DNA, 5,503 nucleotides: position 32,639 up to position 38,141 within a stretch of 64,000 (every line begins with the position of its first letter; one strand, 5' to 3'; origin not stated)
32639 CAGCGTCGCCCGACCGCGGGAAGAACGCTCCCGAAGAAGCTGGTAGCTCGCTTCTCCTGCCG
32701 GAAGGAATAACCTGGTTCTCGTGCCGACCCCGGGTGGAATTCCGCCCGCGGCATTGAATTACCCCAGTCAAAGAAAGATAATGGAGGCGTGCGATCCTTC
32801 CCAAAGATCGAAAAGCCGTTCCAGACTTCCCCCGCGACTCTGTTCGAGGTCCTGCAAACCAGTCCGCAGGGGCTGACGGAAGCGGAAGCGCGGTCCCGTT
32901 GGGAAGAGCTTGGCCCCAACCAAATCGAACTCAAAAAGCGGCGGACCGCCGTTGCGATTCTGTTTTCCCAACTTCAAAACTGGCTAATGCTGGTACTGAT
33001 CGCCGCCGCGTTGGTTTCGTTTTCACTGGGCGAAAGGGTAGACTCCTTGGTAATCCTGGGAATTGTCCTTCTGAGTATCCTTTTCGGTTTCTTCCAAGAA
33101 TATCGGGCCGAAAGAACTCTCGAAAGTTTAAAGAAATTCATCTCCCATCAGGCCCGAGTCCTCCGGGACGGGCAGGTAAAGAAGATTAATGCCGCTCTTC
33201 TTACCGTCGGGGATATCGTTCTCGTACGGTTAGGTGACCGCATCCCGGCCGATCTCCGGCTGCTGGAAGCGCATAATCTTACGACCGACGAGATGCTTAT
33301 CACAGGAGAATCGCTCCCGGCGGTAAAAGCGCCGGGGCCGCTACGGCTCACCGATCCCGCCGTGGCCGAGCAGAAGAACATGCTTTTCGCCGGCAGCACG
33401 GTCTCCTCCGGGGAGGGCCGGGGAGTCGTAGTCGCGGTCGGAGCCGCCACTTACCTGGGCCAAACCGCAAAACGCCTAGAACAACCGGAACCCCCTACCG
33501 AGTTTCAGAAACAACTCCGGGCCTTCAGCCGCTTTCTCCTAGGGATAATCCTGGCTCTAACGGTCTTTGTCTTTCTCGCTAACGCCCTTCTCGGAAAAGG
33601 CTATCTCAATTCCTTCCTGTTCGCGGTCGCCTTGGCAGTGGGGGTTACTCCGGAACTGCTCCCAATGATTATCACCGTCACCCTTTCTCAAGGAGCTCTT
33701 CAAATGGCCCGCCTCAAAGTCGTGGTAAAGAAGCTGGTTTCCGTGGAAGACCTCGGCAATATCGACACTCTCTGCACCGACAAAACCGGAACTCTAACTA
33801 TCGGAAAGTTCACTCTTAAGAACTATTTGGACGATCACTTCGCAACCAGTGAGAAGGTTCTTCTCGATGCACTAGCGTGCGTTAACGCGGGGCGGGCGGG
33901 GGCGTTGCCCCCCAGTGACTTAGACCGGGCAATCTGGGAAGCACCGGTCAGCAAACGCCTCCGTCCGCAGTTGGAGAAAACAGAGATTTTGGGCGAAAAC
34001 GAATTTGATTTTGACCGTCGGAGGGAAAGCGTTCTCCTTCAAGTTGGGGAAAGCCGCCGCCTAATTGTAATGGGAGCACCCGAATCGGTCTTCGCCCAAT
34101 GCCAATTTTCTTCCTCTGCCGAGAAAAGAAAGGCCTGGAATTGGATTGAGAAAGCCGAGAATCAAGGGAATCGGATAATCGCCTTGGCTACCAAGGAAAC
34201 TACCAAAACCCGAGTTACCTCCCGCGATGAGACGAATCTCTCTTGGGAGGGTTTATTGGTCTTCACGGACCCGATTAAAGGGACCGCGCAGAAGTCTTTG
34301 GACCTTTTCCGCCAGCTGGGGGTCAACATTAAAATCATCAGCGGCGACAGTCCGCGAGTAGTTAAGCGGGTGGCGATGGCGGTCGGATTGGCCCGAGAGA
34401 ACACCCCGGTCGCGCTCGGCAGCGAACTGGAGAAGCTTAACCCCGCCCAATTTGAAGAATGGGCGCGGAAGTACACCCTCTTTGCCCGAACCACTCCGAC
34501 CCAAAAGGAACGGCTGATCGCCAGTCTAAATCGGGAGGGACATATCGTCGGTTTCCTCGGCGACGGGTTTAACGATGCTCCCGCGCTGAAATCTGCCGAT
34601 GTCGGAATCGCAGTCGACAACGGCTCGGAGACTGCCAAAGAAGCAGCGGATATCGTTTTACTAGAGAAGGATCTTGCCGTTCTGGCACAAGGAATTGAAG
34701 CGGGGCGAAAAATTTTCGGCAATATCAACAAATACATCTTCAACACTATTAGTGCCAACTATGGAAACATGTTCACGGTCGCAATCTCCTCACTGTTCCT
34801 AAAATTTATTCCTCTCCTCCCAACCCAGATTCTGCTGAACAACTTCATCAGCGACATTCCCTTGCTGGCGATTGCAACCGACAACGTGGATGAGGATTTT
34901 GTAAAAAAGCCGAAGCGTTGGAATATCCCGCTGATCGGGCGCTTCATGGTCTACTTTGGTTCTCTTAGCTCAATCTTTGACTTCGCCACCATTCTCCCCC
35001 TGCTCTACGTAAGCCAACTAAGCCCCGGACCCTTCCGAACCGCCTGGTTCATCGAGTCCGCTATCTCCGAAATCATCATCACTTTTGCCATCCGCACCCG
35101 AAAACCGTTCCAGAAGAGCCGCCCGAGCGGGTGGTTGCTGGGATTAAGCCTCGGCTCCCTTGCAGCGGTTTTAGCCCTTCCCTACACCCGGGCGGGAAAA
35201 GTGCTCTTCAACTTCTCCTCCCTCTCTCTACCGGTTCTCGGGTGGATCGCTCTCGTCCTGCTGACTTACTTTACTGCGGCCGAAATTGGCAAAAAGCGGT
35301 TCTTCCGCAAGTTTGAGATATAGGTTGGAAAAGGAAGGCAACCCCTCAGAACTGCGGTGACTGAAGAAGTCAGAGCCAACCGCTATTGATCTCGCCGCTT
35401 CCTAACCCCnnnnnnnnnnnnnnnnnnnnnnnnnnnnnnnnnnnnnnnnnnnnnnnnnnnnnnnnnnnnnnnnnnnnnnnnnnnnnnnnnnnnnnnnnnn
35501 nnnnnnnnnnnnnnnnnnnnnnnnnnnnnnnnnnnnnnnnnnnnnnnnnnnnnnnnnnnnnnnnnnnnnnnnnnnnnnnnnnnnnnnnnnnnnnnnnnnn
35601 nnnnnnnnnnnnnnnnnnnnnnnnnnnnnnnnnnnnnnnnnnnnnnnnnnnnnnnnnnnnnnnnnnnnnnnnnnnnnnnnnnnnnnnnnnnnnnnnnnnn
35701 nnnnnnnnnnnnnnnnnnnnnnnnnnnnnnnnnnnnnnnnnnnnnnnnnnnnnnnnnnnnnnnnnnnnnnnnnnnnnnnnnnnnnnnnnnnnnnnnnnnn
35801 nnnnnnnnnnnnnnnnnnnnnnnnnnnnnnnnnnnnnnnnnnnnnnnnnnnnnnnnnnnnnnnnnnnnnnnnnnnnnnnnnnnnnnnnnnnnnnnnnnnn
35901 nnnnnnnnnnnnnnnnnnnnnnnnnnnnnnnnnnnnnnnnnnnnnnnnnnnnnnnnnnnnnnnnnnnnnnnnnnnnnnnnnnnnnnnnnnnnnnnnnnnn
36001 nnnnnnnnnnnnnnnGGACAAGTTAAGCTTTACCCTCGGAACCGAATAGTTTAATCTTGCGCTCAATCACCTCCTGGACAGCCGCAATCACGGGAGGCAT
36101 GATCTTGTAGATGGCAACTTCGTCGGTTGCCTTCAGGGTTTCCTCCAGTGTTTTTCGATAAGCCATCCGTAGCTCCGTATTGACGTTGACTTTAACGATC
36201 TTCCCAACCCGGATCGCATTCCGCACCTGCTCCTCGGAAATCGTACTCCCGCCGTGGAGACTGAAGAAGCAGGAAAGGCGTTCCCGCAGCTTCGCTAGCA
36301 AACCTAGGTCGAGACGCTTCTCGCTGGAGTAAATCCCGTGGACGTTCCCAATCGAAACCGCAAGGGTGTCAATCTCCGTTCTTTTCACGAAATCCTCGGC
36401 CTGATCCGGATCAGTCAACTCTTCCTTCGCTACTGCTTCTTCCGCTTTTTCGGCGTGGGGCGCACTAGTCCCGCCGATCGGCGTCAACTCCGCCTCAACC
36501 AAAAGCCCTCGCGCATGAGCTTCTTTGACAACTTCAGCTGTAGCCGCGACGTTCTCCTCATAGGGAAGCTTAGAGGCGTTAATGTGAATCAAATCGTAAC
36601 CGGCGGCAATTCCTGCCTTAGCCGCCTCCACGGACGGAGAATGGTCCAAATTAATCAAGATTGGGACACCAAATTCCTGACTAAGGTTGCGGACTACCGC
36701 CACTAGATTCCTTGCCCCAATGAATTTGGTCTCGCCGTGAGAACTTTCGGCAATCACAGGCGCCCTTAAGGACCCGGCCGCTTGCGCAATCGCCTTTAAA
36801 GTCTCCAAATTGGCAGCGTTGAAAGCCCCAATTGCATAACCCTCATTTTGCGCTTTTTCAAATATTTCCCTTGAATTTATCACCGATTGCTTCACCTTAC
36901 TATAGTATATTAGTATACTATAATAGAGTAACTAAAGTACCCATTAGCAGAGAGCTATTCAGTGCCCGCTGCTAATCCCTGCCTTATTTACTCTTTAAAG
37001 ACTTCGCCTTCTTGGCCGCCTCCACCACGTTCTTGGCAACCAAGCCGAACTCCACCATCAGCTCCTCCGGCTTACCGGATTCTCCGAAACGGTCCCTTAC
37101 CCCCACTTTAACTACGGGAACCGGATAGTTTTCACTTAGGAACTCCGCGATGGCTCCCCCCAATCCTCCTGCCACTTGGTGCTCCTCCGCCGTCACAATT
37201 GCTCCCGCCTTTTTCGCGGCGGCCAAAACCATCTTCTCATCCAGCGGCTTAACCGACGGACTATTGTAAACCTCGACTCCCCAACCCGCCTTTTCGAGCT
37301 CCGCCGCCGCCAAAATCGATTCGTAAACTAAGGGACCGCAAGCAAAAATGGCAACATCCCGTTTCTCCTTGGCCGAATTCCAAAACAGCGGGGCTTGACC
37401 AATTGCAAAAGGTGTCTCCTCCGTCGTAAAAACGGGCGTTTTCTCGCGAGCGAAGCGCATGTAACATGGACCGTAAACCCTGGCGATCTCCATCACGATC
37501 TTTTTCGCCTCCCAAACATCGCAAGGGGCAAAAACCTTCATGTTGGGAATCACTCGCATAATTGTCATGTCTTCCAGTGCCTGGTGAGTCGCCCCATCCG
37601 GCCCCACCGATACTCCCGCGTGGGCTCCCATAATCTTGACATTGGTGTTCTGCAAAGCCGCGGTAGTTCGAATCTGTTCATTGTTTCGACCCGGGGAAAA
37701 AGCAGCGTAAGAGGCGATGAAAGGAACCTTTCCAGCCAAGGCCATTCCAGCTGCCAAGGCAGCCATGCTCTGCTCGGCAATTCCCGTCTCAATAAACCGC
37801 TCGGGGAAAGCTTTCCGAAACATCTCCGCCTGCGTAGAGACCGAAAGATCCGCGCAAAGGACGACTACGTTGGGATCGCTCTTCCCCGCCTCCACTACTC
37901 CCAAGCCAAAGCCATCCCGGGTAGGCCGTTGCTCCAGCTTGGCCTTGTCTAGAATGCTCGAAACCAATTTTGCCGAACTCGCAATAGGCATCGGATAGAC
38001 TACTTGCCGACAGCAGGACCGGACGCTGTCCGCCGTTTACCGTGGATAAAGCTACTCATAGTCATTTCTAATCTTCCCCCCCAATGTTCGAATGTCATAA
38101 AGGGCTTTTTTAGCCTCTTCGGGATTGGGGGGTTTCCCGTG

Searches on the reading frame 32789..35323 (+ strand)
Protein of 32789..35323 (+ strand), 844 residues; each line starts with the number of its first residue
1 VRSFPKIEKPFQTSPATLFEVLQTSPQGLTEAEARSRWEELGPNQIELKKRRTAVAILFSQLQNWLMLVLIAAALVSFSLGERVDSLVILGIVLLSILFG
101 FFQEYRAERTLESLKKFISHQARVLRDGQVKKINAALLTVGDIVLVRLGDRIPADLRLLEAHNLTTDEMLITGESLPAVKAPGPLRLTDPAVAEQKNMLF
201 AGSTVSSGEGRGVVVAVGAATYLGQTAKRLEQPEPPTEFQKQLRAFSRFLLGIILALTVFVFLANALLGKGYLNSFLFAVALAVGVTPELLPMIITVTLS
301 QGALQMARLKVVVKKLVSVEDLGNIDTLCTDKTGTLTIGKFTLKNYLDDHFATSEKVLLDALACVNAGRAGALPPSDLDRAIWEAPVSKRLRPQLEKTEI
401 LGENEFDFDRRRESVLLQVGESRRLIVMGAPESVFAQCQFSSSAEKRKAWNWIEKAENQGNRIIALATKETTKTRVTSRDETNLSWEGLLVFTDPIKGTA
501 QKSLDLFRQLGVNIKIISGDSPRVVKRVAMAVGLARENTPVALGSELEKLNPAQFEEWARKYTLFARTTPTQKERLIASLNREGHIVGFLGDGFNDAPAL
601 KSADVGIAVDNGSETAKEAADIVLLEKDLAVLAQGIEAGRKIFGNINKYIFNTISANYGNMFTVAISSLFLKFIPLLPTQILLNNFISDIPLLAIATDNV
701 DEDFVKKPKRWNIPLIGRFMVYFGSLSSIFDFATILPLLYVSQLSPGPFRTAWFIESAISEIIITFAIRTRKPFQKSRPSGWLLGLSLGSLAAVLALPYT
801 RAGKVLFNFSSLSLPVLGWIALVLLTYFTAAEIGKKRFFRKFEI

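Call 23: search_protein_families(library=pfam, proteins=[window:32789-35323:+], max_evalue=0.001)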
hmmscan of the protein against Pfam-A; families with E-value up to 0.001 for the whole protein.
window:32789-35323:+ (844 aa): 6 families
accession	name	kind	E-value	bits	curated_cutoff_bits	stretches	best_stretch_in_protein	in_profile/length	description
PF00122.25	E1-E2_ATPase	-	5.7e-49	166.5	28.1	1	118-308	3-180/181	E1-E2 ATPase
PF00689.26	Cation_ATPase_C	-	1.3e-21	77.6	27.3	1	674-835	2-173/175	Cation transporting ATPase, C-terminus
PF00690.31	Cation_ATPase_N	-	2.4e-15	56.4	20.4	1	14-77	5-69/69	Cation transporter/ATPase, N-terminus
PF00702.32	Hydrolase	-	7.4e-14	53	26.4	1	325-604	1-191/191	haloacid dehalogenase-like hydrolase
PF08282.18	Hydrolase_3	-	8.7e-07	29.4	20.9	1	576-628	195-247/255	haloacid dehalogenase-like hydrolase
PF13246.12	Cation_ATPase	-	0.0004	20.8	21.7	1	396-439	44-89/91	Cation transport ATPase (P-type)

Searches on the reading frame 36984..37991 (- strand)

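Call 23: search_protein_families(library=pfam, proteins=[window:36984-37991:-], max_evalue=0.001)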
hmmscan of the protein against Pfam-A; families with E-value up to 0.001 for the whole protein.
window:36984-37991:- (335 aa): 3 families
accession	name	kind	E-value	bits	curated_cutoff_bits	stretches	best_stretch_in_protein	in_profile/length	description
PF02779.29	Transket_pyr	-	8.4e-43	146.5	27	1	23-185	4-172/174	Transketolase, pyrimidine binding domain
PF02780.25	Transketolase_C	-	1.5e-27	96.4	25.9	1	207-322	6-124/124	Transketolase, C-terminal domain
PF22613.1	Transketolase_C_1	-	4.4e-06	27.3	27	1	206-317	7-112/113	Transketolase-like TK C-terminal domain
